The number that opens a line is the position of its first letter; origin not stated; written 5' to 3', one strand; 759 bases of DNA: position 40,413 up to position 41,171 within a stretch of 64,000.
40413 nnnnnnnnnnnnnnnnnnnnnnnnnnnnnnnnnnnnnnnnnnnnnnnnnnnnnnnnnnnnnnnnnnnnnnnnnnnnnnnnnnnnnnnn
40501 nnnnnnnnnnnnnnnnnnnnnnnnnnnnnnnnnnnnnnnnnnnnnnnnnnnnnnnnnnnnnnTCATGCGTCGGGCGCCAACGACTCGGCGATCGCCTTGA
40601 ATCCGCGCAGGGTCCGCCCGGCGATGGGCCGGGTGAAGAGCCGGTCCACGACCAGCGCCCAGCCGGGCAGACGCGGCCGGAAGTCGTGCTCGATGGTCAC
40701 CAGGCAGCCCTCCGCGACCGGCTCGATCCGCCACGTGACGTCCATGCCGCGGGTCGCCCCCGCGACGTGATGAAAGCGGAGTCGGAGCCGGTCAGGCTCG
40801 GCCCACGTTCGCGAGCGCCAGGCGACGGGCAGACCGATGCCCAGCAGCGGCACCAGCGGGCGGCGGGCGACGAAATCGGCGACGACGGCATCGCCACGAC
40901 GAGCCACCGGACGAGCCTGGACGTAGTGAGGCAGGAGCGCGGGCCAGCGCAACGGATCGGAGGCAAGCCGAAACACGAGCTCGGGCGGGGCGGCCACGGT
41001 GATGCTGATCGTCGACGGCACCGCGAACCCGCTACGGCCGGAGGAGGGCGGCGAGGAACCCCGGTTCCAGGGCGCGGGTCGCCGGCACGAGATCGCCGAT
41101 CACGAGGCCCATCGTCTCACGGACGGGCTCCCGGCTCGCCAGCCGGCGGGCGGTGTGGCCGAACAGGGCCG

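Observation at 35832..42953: Seven-gene coupled operon joining lipid/polyketide-type enzymes to two AlkZ-family DNA glycosylases and LtrA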

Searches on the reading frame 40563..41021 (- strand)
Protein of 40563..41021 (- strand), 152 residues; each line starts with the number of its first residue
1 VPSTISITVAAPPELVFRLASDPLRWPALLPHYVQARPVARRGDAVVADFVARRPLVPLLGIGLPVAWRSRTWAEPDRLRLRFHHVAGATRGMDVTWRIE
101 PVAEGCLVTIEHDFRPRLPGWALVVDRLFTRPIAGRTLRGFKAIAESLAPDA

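Call 8: search_protein_families(library=pfam, proteins=[window:40563-41021:-], max_evalue=0.01)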
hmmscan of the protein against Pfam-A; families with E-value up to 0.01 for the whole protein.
window:40563-41021:- (152 aa): 2 families
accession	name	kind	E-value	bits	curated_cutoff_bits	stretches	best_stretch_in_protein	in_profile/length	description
PF10604.15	Polyketide_cyc2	-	4.7e-16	59.8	27.4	1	4-146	5-142/142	Polyketide cyclase / dehydrase and lipid transport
PF03364.25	Polyketide_cyc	-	1.2e-10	42.2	23.4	1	9-128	1-113/126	Polyketide cyclase / dehydrase and lipid transport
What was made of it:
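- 40563..41021 (-): SRPBCC / polyketide-cyclase-like protein (152 aa). Pfam Polyketide_cyc2 and Polyketide_cyc (call 8).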

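Call 22: search_protein_families(library=ncbifam, proteins=[window:40563-41021:-], max_evalue=0.001)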
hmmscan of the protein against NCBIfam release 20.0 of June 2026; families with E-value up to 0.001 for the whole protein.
window:40563-41021:- (152 aa): 1 family
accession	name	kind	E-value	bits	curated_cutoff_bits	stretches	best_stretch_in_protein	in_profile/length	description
NF047960.1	TA_Rv0910_toxin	equivalog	0.00024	21.1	100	1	5-115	6-111/141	type II toxin-antitoxin system Rv0910 family toxin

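Call 36: search_solved_structures(query=window:40563-41021:-, max_evalue=0.01)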
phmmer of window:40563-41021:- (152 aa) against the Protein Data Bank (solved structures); distinct sequences matched with E-value up to 0.01: 9.
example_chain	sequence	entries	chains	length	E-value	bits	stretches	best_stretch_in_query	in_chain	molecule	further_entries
3tl1_A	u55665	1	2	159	2.1e-07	34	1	6-117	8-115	Polyketide cyclase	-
3tvr_A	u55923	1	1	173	2.7e-07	33.7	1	6-117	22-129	Polyketide cyclase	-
2kf2_A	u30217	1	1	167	3.3e-07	33.4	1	6-117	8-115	Putative polyketide cyclase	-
4xrw_A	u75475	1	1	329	0.00018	24.4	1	7-116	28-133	BexL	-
2d4r_A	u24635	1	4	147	0.00065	22.6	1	9-127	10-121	hypothetical protein TTHA0849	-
2res_A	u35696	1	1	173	0.0015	21.5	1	6-119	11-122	Multifunctional cyclase-dehydratase-3-O-methyl transferase tcmN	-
2rez_A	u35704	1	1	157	0.002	21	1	6-119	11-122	Multifunctional cyclase-dehydratase-3-O-methyl transferase tcmN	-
3tvq_A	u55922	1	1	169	0.0024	20.8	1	6-119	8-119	Multifunctional cyclase-dehydratase-3-O-methyl transferase tcmN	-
2rer_A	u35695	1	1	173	0.0026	20.7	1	6-119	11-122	Multifunctional cyclase-dehydratase-3-O-methyl transferase tcmN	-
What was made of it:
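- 40563..41021 (-): Closest solved structures are the WhiE and TcmN aromatase/cyclases, E about 2e-7 (call 36).
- The SRPBCC resembles type II PKS aromatase/cyclases (call 36).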
